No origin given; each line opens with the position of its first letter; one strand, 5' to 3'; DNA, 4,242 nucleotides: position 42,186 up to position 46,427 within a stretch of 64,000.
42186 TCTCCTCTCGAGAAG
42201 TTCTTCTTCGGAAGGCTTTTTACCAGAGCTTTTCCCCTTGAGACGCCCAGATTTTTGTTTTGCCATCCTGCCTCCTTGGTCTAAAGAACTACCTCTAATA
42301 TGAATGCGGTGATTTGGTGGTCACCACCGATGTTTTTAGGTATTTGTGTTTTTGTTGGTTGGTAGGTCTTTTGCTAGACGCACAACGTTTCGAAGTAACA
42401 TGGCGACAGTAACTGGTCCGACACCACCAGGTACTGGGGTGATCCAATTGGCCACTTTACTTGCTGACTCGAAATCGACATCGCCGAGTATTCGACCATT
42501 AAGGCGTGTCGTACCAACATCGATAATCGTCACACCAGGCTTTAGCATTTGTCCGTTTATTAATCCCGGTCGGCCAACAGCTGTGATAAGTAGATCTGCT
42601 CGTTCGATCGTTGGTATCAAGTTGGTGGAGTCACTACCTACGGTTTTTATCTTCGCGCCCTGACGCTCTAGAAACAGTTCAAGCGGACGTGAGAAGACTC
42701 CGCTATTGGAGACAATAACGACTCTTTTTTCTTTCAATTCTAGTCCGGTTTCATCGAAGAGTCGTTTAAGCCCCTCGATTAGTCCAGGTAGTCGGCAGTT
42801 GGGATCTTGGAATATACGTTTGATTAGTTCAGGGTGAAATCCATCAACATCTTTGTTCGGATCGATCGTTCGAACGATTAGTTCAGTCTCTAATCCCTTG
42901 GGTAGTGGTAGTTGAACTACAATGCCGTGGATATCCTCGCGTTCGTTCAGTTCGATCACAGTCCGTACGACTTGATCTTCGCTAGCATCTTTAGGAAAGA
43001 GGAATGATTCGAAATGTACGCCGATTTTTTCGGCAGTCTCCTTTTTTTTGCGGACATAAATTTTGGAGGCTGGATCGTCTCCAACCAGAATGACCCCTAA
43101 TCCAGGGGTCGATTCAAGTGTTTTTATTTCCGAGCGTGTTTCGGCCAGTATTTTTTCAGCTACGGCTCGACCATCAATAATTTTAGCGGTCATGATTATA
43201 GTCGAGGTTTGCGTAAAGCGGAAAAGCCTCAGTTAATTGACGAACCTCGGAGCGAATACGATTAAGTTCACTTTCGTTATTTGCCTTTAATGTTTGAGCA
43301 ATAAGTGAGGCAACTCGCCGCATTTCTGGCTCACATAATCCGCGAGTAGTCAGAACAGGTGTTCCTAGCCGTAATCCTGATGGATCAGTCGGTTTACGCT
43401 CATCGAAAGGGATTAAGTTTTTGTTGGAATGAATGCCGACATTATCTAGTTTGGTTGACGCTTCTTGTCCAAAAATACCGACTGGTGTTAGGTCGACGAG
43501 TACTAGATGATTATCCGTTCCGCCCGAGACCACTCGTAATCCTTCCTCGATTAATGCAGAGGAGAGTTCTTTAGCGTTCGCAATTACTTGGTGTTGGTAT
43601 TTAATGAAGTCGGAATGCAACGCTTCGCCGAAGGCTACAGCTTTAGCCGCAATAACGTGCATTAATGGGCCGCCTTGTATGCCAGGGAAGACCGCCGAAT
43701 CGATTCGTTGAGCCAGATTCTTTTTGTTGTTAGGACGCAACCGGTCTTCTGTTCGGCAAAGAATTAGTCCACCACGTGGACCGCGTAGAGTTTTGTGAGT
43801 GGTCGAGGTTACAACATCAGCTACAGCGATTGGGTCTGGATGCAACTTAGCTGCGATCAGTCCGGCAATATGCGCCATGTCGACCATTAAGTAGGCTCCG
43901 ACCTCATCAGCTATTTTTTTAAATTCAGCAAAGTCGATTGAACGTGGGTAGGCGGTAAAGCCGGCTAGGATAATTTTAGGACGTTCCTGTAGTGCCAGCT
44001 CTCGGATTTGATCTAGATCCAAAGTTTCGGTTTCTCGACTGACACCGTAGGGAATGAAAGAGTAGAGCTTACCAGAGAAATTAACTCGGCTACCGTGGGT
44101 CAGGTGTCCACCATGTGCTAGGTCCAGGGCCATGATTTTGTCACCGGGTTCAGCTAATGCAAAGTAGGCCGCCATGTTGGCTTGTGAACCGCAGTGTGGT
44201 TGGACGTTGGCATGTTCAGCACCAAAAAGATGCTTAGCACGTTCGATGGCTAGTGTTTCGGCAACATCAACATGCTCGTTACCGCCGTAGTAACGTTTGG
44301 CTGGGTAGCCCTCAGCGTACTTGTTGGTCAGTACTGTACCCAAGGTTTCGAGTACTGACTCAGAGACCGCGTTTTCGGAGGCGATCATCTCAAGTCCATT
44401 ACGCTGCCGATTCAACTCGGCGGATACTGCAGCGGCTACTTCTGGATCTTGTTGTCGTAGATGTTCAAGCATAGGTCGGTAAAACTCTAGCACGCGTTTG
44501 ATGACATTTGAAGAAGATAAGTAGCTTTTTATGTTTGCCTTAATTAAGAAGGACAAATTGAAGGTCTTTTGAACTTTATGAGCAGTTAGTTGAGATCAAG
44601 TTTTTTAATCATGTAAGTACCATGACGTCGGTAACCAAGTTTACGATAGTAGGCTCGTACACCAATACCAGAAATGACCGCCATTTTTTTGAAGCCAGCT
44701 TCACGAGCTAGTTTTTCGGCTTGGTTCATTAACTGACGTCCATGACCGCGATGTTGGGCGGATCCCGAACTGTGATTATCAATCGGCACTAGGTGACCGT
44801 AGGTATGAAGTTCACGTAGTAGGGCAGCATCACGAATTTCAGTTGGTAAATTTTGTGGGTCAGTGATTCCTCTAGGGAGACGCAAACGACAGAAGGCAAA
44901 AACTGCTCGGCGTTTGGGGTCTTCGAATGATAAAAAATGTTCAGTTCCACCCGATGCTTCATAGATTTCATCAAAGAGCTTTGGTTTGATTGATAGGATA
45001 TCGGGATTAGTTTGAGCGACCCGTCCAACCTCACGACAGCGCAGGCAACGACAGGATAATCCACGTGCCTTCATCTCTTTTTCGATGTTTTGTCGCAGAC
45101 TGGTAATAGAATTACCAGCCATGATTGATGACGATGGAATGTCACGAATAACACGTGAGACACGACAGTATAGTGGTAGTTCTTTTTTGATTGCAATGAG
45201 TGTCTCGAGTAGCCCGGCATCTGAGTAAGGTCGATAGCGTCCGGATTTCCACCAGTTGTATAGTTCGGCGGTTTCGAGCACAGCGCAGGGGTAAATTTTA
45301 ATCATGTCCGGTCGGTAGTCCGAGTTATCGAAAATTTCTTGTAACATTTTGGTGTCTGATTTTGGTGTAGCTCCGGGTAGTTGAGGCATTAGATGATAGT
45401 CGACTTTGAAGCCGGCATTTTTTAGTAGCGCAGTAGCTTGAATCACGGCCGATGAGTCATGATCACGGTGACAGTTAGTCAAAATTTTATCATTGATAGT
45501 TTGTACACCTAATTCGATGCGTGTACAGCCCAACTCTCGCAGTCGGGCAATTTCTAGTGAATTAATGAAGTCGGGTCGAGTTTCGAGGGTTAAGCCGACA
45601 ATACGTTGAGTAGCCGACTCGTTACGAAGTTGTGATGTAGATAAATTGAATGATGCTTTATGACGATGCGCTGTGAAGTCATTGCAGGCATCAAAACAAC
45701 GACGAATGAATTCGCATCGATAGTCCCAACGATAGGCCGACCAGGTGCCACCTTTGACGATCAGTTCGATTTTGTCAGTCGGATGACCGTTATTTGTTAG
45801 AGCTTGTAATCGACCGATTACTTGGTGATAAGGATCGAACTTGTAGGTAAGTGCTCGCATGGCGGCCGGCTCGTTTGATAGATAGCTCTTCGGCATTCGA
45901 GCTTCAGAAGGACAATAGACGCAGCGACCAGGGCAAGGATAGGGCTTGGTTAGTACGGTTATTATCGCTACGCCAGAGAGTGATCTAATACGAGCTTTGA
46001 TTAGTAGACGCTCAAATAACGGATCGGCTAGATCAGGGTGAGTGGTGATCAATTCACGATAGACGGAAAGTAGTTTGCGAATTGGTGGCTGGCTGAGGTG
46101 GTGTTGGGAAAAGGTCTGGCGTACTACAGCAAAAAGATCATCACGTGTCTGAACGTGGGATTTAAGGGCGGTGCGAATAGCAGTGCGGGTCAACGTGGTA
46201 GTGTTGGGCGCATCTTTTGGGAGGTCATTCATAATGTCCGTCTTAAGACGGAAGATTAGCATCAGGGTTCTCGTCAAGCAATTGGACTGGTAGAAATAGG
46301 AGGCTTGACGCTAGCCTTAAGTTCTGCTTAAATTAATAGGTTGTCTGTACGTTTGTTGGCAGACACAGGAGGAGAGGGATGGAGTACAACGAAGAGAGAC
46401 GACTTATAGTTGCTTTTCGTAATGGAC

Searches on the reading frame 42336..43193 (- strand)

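Call 38: search_protein_families(library=pfam, proteins=[window:42336-43193:-], max_evalue=0.001)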
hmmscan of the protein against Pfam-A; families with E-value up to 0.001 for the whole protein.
window:42336-43193:- (285 aa): 2 families
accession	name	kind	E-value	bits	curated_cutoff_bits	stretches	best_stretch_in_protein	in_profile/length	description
PF02882.25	THF_DHG_CYH_C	-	3.2e-45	153.7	27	1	121-275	2-157/160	Tetrahydrofolate dehydrogenase/cyclohydrolase, NAD(P)-binding domain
PF00763.28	THF_DHG_CYH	-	5.5e-36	123.8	32.8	1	6-117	1-115/115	Tetrahydrofolate dehydrogenase/cyclohydrolase, catalytic domain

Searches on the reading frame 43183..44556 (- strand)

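Call 39: search_protein_families(library=pfam, proteins=[window:43183-44556:-], max_evalue=0.001)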
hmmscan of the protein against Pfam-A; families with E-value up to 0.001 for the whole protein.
window:43183-44556:- (457 aa): 3 families
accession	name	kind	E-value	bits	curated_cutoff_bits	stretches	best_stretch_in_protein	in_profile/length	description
PF00464.25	SHMT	-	5.8e-163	542.6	27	1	33-419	1-399/399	Serine hydroxymethyltransferase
PF01212.27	Beta_elim_lyase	-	4.2e-06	26.7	27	1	105-324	39-222/288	Beta-eliminating lyase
PF00155.27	Aminotran_1_2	-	1.3e-05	25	19.7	1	99-345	48-300/361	Aminotransferase class I and II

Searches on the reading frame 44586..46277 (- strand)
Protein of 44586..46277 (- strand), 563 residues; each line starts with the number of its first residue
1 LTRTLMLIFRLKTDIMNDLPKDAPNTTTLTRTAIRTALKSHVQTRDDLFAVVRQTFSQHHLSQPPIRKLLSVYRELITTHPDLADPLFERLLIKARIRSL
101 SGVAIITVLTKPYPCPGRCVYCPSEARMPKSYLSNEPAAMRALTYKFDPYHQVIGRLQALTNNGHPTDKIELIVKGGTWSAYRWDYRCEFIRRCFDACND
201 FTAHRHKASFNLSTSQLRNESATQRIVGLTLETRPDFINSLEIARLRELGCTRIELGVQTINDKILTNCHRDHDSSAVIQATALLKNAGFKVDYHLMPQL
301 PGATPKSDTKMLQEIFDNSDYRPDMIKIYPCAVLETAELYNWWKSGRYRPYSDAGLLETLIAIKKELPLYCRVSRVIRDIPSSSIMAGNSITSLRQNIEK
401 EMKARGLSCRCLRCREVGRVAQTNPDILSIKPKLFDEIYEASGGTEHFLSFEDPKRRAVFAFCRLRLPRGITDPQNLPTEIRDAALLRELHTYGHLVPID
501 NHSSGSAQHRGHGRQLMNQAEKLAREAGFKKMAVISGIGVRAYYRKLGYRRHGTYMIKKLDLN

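Call 39: search_protein_families(library=pfam, proteins=[window:44586-46277:-], max_evalue=0.001)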
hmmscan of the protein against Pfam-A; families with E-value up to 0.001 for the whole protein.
window:44586-46277:- (563 aa): 5 families
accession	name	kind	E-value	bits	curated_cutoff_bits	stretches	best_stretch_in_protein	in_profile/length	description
PF16199.10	Radical_SAM_C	-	4.9e-18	65.4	31.9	1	323-403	1-84/85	Radical_SAM C-terminal domain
PF04055.27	Radical_SAM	-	3.6e-12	47.2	29.5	1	115-306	7-157/166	Radical SAM superfamily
PF00583.31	Acetyltransf_1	-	1.3e-05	25.8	20.7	1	506-549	70-116/116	Acetyltransferase (GNAT) family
PF13673.13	Acetyltransf_10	-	0.00036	20.9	23.6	1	506-553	62-111/128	Acetyltransferase (GNAT) domain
PF13508.13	Acetyltransf_7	-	0.00082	20.1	27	0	506-550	39-83/84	Acetyltransferase (GNAT) domain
